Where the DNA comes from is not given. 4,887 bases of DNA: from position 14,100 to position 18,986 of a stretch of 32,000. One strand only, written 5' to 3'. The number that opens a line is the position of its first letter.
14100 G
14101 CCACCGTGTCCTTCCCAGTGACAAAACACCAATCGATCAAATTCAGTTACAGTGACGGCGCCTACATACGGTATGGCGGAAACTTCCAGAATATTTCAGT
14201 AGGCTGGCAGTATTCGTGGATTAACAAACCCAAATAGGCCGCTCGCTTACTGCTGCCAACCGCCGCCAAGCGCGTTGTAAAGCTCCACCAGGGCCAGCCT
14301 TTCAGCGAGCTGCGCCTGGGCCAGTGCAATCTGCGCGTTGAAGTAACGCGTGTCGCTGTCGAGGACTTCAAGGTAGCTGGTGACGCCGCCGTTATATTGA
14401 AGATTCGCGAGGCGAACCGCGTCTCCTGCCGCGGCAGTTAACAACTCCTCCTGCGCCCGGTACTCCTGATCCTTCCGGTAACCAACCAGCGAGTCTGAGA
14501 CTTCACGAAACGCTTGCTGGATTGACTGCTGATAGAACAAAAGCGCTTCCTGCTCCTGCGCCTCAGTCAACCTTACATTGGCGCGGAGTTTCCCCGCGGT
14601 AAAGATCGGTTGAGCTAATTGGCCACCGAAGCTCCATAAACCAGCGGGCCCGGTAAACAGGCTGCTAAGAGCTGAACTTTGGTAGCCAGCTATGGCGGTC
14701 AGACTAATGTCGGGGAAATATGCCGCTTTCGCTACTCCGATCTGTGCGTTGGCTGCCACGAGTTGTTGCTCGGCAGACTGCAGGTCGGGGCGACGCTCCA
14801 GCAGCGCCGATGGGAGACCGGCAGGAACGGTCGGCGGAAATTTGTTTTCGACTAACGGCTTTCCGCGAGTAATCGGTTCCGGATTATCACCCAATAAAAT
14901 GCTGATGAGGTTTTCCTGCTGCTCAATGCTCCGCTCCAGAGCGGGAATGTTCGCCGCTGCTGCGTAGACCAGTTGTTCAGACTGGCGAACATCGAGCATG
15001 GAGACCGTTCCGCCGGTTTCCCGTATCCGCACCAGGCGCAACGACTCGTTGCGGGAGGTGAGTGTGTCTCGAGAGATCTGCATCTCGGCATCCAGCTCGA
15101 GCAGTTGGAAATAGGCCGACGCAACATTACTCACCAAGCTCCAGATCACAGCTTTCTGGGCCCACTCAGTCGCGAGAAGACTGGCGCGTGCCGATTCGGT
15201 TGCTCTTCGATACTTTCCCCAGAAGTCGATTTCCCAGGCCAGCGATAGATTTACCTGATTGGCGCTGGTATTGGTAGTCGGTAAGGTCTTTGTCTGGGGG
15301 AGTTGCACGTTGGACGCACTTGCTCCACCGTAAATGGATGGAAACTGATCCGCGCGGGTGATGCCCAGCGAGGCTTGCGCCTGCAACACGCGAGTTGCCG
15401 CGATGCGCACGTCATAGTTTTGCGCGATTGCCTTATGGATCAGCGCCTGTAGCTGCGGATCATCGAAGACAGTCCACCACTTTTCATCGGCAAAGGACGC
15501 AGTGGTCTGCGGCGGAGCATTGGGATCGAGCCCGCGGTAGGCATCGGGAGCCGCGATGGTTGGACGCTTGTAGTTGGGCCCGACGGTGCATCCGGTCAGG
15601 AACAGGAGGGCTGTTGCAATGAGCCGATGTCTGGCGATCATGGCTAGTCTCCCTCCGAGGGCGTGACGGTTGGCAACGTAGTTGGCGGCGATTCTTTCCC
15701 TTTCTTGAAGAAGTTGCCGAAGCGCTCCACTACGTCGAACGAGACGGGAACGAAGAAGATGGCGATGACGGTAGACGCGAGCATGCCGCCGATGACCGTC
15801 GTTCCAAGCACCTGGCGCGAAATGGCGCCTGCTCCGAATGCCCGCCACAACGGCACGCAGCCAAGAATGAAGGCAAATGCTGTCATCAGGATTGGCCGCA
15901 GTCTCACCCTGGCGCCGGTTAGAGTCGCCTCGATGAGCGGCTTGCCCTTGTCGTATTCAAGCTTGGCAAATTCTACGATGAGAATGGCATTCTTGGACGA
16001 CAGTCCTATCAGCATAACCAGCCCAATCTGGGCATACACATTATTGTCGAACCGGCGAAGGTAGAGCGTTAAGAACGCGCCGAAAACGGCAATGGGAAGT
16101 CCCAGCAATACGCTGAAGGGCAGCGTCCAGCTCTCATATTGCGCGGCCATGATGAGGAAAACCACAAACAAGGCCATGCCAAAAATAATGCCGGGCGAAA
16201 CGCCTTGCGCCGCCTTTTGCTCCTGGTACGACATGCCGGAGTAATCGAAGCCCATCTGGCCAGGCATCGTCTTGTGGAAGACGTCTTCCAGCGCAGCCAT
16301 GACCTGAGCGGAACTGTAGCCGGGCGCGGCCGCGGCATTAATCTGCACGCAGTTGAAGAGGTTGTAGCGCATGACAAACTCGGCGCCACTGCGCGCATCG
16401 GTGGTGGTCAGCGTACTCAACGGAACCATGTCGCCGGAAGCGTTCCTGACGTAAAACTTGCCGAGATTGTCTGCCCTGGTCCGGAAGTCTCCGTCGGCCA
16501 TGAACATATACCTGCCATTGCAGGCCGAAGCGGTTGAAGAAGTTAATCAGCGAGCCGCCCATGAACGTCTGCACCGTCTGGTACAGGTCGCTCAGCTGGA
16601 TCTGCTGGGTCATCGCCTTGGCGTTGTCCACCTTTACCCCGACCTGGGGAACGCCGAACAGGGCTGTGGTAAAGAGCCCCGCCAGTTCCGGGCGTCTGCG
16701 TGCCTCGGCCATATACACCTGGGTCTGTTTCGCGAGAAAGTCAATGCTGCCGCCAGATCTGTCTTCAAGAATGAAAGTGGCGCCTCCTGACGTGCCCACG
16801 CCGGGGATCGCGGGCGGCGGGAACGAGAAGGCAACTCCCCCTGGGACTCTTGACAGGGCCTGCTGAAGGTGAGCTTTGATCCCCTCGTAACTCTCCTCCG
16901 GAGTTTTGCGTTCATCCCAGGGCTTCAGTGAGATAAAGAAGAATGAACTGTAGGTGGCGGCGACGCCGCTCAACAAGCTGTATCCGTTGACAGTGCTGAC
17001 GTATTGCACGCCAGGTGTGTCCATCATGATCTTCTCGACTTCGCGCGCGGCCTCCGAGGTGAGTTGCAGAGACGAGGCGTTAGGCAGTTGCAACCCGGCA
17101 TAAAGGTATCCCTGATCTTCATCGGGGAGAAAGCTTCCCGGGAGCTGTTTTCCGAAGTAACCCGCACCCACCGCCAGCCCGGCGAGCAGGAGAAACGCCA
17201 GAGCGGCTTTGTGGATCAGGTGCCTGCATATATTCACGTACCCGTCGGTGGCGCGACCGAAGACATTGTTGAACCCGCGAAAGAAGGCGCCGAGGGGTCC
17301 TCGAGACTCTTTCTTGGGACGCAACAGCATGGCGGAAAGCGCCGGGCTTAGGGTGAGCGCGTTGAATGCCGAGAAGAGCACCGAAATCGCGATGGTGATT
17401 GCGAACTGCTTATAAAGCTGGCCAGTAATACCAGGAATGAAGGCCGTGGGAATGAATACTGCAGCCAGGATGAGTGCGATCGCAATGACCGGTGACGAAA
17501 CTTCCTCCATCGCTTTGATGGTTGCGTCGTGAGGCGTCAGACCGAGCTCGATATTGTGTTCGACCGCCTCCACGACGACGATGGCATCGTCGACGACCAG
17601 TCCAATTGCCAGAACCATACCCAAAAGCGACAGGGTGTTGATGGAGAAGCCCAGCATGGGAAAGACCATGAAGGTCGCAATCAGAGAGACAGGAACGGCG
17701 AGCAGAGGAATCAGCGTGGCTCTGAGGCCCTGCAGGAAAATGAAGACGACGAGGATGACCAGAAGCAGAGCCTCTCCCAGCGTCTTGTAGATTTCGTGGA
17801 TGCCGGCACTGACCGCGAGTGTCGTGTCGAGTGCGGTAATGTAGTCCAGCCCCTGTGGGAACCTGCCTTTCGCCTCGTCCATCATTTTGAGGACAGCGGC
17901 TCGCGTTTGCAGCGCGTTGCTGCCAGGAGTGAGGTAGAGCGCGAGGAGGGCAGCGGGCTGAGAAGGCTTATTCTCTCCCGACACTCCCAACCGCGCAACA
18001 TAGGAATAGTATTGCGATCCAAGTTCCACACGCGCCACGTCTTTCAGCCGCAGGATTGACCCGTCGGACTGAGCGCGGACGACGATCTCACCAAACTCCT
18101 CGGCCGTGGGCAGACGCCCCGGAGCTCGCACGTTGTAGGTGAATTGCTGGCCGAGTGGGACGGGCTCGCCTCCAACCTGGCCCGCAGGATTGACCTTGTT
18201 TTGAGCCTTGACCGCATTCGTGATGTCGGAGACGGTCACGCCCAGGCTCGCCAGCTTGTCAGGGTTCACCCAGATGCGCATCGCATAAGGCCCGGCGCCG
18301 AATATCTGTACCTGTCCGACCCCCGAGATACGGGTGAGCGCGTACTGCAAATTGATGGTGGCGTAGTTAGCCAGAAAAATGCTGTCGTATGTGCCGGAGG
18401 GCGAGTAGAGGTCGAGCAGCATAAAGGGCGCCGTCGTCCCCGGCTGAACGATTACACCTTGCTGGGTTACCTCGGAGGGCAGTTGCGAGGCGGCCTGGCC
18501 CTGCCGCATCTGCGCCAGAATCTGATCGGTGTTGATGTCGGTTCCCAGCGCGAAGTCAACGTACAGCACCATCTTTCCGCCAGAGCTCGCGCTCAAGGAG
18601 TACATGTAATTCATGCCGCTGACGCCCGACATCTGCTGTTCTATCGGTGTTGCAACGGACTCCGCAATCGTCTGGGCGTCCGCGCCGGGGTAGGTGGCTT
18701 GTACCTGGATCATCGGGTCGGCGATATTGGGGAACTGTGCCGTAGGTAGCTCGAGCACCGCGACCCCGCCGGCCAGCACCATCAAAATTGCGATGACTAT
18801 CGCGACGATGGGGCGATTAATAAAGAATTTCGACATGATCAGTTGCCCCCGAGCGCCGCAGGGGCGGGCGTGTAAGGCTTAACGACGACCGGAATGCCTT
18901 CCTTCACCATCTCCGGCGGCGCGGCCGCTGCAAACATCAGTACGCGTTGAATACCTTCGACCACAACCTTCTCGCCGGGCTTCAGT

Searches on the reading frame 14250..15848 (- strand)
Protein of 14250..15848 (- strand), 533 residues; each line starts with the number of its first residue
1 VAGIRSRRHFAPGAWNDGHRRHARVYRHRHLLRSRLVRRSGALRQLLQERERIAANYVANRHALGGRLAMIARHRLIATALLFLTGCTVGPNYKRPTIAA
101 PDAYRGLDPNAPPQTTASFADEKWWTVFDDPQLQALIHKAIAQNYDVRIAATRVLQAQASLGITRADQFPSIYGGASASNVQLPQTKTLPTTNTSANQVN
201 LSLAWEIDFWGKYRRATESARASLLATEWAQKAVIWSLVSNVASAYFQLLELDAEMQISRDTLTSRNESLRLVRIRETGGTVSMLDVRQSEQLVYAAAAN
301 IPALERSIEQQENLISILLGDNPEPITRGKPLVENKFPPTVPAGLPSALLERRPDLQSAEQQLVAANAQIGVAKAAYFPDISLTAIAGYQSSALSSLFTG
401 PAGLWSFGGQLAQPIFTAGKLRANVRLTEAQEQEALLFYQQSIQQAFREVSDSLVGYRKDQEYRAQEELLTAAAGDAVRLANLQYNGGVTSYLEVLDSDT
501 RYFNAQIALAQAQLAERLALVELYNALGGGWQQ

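Call 10: search_protein_families(library=pfam, proteins=[window:14250-15848:-], max_evalue=0.001)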
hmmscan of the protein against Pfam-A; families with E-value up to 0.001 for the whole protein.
window:14250-15848:- (533 aa): 1 family
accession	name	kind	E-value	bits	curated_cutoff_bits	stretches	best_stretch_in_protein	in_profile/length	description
PF02321.23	OEP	-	1.7e-49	168.7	22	2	346-528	5-187/187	Outer membrane efflux protein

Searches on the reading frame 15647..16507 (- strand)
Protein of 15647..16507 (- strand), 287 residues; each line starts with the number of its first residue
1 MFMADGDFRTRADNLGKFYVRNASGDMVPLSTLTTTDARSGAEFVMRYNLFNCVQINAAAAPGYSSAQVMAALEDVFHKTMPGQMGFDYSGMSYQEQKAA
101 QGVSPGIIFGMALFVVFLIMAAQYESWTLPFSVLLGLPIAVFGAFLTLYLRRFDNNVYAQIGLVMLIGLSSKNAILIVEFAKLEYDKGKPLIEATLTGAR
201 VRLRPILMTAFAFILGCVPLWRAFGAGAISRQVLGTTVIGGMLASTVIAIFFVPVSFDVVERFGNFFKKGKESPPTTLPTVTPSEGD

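Call 11: search_protein_families(library=pfam, proteins=[window:15647-16507:-], max_evalue=0.001)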
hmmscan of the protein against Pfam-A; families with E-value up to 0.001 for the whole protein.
window:15647-16507:- (287 aa): 1 family
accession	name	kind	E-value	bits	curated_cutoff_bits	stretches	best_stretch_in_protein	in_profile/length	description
PF00873.25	ACR_tran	-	1.6e-84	284.8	28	1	3-260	763-1020/1021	AcrB/AcrD/AcrF family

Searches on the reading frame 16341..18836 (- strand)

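Call 10: search_protein_families(library=pfam, proteins=[window:16341-18836:-], max_evalue=0.001)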
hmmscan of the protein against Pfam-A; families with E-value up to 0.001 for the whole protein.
window:16341-18836:- (832 aa): 2 families
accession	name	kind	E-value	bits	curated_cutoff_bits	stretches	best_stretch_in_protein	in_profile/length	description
PF00873.25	ACR_tran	-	6.2e-220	733.1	28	1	1-782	1-766/1021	AcrB/AcrD/AcrF family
PF03176.21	MMPL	-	3.6e-10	39.8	20.5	1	344-506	140-304/333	MMPL family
